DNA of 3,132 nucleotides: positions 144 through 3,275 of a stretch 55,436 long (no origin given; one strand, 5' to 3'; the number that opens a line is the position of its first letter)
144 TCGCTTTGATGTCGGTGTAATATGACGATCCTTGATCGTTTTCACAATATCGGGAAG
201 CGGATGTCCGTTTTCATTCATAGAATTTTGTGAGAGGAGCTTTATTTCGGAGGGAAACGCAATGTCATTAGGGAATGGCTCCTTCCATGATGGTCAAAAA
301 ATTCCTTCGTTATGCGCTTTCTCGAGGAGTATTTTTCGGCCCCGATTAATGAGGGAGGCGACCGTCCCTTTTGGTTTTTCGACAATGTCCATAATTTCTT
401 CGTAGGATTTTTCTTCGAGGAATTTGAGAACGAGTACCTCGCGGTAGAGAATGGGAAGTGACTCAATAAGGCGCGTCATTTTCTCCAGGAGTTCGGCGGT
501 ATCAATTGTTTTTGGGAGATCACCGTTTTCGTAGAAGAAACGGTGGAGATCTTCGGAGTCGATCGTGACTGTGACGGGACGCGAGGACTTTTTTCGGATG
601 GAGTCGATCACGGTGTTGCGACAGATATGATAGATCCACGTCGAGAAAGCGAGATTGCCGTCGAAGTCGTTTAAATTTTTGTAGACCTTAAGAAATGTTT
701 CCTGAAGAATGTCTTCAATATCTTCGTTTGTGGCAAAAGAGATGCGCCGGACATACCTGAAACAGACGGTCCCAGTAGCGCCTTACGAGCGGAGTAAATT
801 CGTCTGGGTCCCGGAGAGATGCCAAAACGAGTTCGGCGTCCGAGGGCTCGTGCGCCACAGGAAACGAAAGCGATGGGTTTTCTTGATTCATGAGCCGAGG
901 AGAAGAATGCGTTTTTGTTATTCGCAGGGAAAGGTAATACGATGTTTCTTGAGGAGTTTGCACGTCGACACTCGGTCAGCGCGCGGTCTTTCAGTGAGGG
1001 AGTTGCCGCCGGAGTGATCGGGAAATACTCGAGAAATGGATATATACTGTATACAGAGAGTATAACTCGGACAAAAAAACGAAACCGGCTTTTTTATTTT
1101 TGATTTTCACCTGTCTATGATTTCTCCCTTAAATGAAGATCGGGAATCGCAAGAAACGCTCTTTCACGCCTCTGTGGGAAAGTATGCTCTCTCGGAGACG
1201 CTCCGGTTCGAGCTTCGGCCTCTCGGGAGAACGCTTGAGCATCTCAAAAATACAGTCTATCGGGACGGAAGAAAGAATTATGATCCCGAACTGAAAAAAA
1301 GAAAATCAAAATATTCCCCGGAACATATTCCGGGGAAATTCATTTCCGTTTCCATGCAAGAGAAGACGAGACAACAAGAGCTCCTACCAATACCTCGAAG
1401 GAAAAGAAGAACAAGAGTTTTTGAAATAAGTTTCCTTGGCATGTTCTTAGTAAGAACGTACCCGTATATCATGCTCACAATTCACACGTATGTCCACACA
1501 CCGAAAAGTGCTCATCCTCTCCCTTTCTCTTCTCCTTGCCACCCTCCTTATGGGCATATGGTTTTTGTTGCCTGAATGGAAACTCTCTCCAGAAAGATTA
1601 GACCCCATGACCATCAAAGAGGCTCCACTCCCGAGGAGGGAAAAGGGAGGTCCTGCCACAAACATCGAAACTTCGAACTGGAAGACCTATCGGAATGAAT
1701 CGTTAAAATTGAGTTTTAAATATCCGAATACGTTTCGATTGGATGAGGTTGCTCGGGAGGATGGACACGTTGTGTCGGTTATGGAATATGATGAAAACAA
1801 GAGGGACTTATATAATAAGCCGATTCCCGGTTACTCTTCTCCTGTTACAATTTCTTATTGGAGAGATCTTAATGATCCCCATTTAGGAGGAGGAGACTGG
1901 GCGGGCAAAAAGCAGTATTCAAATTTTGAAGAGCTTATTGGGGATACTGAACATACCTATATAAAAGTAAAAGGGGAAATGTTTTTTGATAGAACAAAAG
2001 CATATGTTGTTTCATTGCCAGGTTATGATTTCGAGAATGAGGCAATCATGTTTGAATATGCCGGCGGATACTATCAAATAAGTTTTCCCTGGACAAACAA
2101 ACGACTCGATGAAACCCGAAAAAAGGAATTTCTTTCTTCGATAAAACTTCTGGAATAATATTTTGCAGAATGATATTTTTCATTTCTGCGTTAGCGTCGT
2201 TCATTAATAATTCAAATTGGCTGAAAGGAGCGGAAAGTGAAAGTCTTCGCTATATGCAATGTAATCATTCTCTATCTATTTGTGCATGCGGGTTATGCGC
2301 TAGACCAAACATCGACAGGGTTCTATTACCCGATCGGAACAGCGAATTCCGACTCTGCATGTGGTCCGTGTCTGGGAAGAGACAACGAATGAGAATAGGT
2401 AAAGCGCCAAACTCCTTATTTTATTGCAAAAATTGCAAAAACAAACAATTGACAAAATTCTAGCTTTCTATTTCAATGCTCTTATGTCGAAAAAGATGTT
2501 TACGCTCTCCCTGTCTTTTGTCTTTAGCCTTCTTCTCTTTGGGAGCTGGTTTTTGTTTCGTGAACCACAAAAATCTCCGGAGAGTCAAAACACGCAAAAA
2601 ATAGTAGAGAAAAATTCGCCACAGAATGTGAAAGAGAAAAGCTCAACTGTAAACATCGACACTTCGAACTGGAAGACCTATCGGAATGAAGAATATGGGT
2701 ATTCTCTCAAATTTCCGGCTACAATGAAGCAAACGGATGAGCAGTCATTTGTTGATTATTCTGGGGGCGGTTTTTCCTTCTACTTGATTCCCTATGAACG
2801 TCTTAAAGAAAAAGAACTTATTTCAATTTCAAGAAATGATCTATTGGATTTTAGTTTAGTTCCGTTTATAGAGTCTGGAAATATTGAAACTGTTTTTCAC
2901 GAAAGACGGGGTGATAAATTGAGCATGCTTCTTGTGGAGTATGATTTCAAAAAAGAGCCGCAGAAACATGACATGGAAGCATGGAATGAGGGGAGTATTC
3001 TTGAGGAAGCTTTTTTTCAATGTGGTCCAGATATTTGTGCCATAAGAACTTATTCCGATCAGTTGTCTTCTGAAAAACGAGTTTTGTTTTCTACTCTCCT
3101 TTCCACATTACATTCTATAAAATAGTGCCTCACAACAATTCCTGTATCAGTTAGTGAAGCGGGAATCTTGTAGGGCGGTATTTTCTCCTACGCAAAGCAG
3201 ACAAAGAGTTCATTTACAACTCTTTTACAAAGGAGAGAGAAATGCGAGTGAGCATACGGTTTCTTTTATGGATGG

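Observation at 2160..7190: Tandem ~1-kb cassettes: conserved promoter/5' module, hypervariable anchored protein, and identical-breakpoint scars of the M23 gene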

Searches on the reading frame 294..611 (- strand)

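Call 10: search_protein_families(library=pfam, max_evalue=0.01, proteins=[window:294-611:-])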
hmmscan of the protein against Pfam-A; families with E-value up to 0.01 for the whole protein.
window:294-611:- (105 aa): 2 families
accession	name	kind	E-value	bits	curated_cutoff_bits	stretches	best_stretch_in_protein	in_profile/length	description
PF08281.18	Sigma70_r4_2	-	2e-12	47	25.7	1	43-94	2-53/54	Sigma-70, region 4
PF04545.22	Sigma70_r4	-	9.2e-05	22.3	24.1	1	49-93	2-46/50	Sigma-70, region 4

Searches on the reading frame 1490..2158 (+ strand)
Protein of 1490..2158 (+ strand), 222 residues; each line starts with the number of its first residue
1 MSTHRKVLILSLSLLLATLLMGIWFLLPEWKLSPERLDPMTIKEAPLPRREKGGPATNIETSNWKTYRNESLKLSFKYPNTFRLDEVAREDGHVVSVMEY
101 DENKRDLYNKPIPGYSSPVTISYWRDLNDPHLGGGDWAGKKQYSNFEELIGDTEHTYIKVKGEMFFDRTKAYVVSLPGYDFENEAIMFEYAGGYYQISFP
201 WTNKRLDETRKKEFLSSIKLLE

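Call 10: search_protein_families(library=pfam, max_evalue=0.01, proteins=[window:1490-2158:+])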
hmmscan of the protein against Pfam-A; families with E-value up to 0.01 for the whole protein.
window:1490-2158:+ (222 aa): 1 family
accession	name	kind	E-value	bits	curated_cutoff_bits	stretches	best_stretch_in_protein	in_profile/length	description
PF18933.6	PsbP_2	-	0.0052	17.3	27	0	61-203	41-166/184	PsbP-like protein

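Call 91: search_protein_families(library=ncbifam, max_evalue=0.01, proteins=[window:1490-2158:+])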
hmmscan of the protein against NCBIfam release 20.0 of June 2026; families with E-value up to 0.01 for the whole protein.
window:1490-2158:+ (222 aa): 0 families

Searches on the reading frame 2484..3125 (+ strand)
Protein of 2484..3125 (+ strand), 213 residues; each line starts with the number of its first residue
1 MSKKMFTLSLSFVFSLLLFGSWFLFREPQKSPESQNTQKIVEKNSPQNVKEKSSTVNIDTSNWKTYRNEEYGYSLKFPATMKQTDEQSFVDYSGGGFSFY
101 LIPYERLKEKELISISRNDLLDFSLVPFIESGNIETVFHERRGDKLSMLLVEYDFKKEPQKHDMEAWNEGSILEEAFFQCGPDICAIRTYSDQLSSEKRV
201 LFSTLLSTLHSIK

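Call 10: search_protein_families(library=pfam, max_evalue=0.01, proteins=[window:2484-3125:+])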
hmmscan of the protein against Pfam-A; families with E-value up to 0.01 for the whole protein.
window:2484-3125:+ (213 aa): 0 families

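Call 30: find_homologous_proteins(query=window:2484-3125:+, max_evalue=0.001)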
Query window:2484-3125:+ (213 aa): 7 proteins with E <= 0.001 among 142 candidates.
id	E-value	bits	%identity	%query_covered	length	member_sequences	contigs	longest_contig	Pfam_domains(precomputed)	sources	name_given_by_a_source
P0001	1.1e-99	350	92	80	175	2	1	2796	-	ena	-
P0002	3.2e-96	339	71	100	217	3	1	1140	-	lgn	-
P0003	2.1e-89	317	68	100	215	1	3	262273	-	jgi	jgi:hypothetical protein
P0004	6.5e-85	302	64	100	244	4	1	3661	-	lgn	-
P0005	1.7e-17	82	45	47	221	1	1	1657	-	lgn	-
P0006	7.0e-17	80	44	48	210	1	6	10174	-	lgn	-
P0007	5.7e-7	47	46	28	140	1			-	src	-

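Call 31: find_encoding_contigs(protein=P0001, flank=10000)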
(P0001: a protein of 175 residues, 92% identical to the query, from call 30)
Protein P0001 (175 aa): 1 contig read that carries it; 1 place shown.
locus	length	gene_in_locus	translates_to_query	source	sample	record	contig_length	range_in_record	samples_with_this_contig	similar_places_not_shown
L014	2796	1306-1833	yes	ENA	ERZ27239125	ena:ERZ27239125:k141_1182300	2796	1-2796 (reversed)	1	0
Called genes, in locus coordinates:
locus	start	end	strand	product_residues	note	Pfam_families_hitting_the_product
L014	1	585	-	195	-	?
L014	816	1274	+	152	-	-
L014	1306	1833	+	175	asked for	-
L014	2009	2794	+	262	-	?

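Call 32: find_encoding_contigs(protein=P0003, flank=10000)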
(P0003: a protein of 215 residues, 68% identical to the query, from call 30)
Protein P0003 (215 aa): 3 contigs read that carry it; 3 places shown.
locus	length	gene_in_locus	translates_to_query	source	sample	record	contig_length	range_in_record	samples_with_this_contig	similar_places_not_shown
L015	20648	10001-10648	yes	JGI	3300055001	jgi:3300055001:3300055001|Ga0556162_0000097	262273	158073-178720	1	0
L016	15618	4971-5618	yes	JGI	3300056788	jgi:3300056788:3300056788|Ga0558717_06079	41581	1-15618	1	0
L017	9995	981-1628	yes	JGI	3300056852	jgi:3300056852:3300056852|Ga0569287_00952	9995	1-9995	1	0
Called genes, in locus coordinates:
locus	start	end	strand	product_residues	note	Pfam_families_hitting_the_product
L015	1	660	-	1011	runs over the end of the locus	PF05157:MshEN (weak), PF00437:T2SSE, PF04851:ResIII (faint), PF12775:AAA_7 (faint), PF00004:AAA (faint), PF00005:ABC_tran (faint), PF02492:cobW (faint), PF00437:T2SSE, +6 more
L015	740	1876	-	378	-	PF01368:DHH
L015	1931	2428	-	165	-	-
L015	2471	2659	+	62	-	-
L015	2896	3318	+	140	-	PF02367:TsaE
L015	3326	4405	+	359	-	PF01594:AI-2E_transport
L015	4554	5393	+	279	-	PF01790:LGT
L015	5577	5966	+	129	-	-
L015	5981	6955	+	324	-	-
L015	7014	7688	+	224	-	-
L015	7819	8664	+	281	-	PF09521:RE_NgoPII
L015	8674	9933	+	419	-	PF00145:DNA_methylase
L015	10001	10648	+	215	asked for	-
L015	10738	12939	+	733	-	PF01551:Peptidase_M23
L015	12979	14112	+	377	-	-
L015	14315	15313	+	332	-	PF00150:Cellulase (weak), PF02449:Glyco_hydro_42 (faint)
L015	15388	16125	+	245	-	PF00702:Hydrolase (weak), PF08282:Hydrolase_3 (faint), PF12710:HAD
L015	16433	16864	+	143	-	PF04892:VanZ-LLP1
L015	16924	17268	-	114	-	PF00453:Ribosomal_L20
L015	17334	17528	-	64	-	PF01632:Ribosomal_L35p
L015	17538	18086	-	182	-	PF05198:IF3_N, PF00707:IF3_C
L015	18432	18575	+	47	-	-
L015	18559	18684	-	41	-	-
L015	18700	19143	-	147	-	PF01668:SmpB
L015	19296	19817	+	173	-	-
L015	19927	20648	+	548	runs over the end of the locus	PF03485:Arg_tRNA_synt_N, PF00750:tRNA-synt_1d, PF01921:tRNA-synt_1f (faint), PF05746:DALR_1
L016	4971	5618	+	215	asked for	-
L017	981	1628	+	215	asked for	-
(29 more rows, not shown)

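Call 51: find_encoding_contigs(protein=P0006, flank=6000, max_places=3)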
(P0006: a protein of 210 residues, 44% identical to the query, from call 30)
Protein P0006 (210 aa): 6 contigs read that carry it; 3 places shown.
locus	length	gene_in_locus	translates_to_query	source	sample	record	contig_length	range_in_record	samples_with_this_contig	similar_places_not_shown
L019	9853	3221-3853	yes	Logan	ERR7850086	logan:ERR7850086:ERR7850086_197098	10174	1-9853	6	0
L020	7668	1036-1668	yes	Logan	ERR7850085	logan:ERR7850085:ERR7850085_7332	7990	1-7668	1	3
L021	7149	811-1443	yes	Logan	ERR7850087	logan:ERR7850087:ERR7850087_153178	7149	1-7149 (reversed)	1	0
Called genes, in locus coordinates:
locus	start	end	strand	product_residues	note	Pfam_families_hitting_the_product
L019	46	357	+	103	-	PF00829:Ribosomal_L21p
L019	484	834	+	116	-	PF04020:Phage_holin_4_2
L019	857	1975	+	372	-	PF13439:Glyco_transf_4, PF00534:Glycos_transf_1, PF13692:Glyco_trans_1_4, PF13524:Glyco_trans_1_2 (weak)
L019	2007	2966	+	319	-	PF13310:Virulence_RhuM, PF02661:Fic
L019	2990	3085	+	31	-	-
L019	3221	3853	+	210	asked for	-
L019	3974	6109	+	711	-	PF05257:CHAP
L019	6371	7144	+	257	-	-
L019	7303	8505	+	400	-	PF00464:SHMT, PF00155:Aminotran_1_2, PF01212:Beta_elim_lyase (weak)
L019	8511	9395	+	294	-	PF00483:NTP_transferase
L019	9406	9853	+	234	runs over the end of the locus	-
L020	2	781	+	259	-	?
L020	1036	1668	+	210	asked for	-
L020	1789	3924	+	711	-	PF05257:CHAP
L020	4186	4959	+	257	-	-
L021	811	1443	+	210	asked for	-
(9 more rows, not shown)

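Call 53: predict_structure(alignment_id=A7)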
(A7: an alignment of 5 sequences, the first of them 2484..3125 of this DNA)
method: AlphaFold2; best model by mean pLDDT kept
length: 213 residues; sequences in the alignment: 5
mean_pLDDT: 40.7   pTM: 0.29
mean pLDDT of the five models: 40.7, 36.4, 34.9, 34.9, 33.2
residues with pLDDT >= 90: 0; 70-90: 0; 50-70: 28; < 50: 185
segments of 3 or more residues with pLDDT < 50: 1-12, 14-17, 19-58, 66-74, 82-98, 103-117, 119-121, 123-185, 189-198, 203-213
pLDDT, mean of each block of 10 residues (from residue 1): 44 49 38 30 26 40 54 49 43 47 45 44 47 40 32 33 30 38 45 46 40 24
secondary structure, 60 per line:
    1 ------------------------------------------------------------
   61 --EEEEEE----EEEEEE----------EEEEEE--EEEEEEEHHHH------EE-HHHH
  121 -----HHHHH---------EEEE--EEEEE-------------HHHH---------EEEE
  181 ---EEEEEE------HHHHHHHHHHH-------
elements in order: E63-68 E73-78 E89-94 E97-103 H104-107 H117-120 H126-130 E140-143 E146-150 H164-167 E177-180 E184-189 H196-206

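Call 91: search_protein_families(library=ncbifam, max_evalue=0.01, proteins=[window:2484-3125:+])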
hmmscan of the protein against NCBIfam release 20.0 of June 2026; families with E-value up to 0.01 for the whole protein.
window:2484-3125:+ (213 aa): 0 families
